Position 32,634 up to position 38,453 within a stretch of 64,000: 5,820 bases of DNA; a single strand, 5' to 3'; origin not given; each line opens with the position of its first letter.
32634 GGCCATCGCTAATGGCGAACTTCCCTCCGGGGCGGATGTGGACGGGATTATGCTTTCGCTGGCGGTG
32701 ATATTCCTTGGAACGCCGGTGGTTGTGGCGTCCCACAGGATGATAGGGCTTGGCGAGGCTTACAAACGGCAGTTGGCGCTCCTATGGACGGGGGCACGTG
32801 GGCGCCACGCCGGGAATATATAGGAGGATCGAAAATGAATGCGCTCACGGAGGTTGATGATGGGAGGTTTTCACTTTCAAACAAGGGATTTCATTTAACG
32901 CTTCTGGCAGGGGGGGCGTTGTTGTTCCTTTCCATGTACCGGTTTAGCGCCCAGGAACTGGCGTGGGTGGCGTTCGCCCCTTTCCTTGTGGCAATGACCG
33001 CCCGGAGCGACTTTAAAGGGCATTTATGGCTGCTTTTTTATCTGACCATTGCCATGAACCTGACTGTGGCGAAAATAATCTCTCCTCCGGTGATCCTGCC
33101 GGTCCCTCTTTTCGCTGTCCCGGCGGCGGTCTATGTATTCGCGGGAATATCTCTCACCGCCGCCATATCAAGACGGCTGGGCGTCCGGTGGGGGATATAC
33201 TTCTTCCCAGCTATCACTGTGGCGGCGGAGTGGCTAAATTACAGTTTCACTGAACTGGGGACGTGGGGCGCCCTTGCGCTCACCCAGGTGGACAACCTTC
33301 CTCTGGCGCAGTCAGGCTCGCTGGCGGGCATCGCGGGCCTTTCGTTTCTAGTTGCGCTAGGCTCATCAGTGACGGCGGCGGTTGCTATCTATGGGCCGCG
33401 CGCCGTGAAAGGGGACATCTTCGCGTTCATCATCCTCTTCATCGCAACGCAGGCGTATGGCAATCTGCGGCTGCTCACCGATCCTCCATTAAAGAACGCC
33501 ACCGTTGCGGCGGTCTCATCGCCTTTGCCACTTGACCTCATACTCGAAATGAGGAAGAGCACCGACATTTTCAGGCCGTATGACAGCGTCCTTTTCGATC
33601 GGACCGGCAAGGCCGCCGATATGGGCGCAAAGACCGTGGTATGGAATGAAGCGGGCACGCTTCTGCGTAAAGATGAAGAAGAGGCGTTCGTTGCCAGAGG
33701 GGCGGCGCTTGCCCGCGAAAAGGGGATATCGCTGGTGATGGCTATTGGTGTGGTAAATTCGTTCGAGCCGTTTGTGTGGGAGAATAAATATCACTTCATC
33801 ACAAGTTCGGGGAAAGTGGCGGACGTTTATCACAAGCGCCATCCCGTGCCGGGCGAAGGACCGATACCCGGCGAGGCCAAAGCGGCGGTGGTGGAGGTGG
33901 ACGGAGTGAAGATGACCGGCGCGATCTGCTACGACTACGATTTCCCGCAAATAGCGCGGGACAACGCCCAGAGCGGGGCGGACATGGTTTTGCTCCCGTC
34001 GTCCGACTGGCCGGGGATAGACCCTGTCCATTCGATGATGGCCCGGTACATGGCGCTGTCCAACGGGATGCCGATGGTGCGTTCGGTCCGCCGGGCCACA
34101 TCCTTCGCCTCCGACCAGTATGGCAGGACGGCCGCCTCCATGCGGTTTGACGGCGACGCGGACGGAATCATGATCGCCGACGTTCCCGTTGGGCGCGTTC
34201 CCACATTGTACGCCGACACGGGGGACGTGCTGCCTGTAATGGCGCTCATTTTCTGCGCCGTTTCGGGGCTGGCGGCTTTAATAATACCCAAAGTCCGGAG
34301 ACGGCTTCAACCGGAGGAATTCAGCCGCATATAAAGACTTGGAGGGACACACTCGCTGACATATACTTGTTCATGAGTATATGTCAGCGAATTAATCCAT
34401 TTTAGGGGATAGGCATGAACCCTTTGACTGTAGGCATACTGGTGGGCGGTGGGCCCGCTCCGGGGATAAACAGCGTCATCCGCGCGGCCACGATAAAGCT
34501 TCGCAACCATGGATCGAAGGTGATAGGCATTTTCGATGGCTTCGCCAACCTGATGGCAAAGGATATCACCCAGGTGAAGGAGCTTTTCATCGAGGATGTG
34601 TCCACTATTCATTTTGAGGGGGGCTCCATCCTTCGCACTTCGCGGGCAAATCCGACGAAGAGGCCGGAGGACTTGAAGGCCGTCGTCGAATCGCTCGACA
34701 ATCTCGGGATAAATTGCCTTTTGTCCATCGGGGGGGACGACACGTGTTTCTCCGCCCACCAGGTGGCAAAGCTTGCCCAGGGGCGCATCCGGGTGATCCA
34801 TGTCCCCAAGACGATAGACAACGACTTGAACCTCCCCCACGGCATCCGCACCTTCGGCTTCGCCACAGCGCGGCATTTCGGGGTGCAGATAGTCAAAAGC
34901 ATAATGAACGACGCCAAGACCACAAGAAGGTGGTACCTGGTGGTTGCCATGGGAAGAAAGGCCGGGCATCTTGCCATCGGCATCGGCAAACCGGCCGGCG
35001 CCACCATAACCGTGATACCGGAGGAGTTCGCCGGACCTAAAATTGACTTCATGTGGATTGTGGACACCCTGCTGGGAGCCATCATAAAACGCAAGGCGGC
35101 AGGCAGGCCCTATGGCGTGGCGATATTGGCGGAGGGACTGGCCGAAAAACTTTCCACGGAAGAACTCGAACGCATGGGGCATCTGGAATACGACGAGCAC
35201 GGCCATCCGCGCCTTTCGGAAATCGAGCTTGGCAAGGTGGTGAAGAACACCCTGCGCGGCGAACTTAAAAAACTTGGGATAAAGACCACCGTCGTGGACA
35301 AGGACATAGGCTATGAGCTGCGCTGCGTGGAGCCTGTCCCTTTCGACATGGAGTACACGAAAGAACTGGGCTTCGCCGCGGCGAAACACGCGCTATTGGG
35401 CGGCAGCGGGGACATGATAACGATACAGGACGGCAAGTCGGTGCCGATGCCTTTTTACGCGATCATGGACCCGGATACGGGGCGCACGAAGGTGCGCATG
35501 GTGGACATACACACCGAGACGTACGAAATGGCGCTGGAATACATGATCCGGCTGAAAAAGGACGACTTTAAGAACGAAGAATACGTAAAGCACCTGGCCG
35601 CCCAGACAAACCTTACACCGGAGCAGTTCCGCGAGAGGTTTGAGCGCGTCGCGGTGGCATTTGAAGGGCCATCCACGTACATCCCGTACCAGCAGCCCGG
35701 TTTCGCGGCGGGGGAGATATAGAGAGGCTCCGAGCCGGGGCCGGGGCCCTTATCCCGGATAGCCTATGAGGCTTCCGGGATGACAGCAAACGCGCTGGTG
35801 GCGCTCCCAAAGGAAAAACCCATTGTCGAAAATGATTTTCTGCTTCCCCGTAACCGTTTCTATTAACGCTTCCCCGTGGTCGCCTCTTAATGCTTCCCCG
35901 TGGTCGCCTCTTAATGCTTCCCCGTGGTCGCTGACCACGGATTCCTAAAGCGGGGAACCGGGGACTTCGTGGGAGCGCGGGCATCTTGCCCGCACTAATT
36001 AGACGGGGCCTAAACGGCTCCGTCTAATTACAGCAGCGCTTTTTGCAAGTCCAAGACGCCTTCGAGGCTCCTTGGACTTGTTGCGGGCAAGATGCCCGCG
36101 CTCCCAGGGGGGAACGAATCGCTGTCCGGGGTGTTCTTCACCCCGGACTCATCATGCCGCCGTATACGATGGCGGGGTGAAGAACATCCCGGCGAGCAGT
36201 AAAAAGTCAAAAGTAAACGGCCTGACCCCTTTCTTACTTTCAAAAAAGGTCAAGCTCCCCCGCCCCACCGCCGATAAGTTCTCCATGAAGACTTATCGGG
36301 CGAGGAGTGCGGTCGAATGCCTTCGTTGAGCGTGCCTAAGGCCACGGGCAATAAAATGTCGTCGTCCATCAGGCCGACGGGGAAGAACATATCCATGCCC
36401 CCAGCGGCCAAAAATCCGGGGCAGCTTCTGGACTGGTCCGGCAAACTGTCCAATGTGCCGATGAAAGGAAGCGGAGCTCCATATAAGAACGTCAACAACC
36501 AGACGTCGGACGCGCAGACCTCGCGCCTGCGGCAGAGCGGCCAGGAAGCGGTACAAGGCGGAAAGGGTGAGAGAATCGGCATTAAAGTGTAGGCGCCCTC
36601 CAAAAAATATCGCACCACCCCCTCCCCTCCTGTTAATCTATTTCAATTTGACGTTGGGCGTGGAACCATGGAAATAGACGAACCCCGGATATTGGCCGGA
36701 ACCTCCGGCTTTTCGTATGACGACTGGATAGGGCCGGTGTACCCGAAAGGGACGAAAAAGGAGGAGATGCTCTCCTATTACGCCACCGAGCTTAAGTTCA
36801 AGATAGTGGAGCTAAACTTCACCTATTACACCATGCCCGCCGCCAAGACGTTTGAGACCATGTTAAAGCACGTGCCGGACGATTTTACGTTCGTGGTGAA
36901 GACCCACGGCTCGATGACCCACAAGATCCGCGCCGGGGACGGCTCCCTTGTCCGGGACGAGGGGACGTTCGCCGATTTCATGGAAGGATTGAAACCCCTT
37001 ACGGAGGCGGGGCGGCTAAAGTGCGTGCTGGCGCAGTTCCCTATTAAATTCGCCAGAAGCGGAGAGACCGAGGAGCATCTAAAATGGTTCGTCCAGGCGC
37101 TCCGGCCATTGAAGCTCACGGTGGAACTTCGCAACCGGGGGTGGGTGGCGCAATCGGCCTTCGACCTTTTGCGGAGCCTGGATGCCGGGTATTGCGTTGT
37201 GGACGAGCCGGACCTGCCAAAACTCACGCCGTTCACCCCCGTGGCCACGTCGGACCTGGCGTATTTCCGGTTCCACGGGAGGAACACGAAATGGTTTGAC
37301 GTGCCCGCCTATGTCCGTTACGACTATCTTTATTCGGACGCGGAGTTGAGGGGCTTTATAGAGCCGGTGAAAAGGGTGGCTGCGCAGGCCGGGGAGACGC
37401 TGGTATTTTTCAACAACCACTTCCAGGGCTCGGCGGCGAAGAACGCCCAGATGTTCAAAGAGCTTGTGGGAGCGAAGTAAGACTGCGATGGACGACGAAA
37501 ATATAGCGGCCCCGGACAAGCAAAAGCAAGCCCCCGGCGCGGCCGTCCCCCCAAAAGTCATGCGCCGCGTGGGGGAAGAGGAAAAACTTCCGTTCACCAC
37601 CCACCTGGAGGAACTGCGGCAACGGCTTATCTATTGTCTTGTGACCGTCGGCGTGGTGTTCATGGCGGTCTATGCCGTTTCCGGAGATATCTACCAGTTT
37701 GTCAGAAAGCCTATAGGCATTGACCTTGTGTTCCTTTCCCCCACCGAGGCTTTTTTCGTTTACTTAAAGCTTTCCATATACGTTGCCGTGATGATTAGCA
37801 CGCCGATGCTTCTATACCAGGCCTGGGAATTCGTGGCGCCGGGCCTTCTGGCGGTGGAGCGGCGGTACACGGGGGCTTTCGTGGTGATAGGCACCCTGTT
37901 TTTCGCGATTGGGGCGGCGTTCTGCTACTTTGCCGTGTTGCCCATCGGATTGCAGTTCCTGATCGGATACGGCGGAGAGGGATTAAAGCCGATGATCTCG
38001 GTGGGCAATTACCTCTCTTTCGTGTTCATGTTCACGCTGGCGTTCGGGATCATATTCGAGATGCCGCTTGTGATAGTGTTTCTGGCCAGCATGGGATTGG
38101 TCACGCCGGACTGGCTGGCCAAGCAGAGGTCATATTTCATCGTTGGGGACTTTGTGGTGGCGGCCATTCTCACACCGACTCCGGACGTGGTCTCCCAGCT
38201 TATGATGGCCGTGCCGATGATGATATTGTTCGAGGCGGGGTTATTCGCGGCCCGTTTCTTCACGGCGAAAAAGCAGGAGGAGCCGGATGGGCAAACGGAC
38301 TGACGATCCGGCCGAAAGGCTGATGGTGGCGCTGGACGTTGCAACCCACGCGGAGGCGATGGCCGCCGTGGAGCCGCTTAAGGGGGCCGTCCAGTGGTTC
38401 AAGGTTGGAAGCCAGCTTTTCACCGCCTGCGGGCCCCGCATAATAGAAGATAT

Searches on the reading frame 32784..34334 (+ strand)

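Call 21: search_protein_families(library=pfam, proteins=[window:32784-34334:+], max_evalue=0.00001)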
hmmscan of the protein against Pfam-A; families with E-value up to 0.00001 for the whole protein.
window:32784-34334:+ (516 aa): 2 families
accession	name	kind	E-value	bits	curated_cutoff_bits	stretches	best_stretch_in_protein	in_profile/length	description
PF00795.27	CN_hydrolase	-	7.2e-18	65.3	23.2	1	277-472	28-251/256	Carbon-nitrogen hydrolase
PF20154.4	LNT_N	-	1.5e-15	58.2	27.1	1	44-194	2-157/159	Apolipoprotein N-acyltransferase N-terminal domain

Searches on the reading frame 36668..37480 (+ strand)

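Call 21: search_protein_families(library=pfam, proteins=[window:36668-37480:+], max_evalue=0.00001)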
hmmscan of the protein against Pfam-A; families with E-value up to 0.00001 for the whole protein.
window:36668-37480:+ (270 aa): 1 family
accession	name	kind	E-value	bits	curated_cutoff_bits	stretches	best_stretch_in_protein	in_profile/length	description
PF01904.24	DUF72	-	3.1e-61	207.6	25.3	1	25-266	1-217/217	Protein of unknown function DUF72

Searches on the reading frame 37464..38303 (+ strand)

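Call 21: search_protein_families(library=pfam, proteins=[window:37464-38303:+], max_evalue=0.00001)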
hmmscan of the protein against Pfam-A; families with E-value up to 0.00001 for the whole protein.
window:37464-38303:+ (279 aa): 1 family
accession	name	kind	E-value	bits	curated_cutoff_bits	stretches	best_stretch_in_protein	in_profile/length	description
PF00902.23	TatC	-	4.5e-70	236.1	25.1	1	47-251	2-208/208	Sec-independent protein translocase protein (TatC)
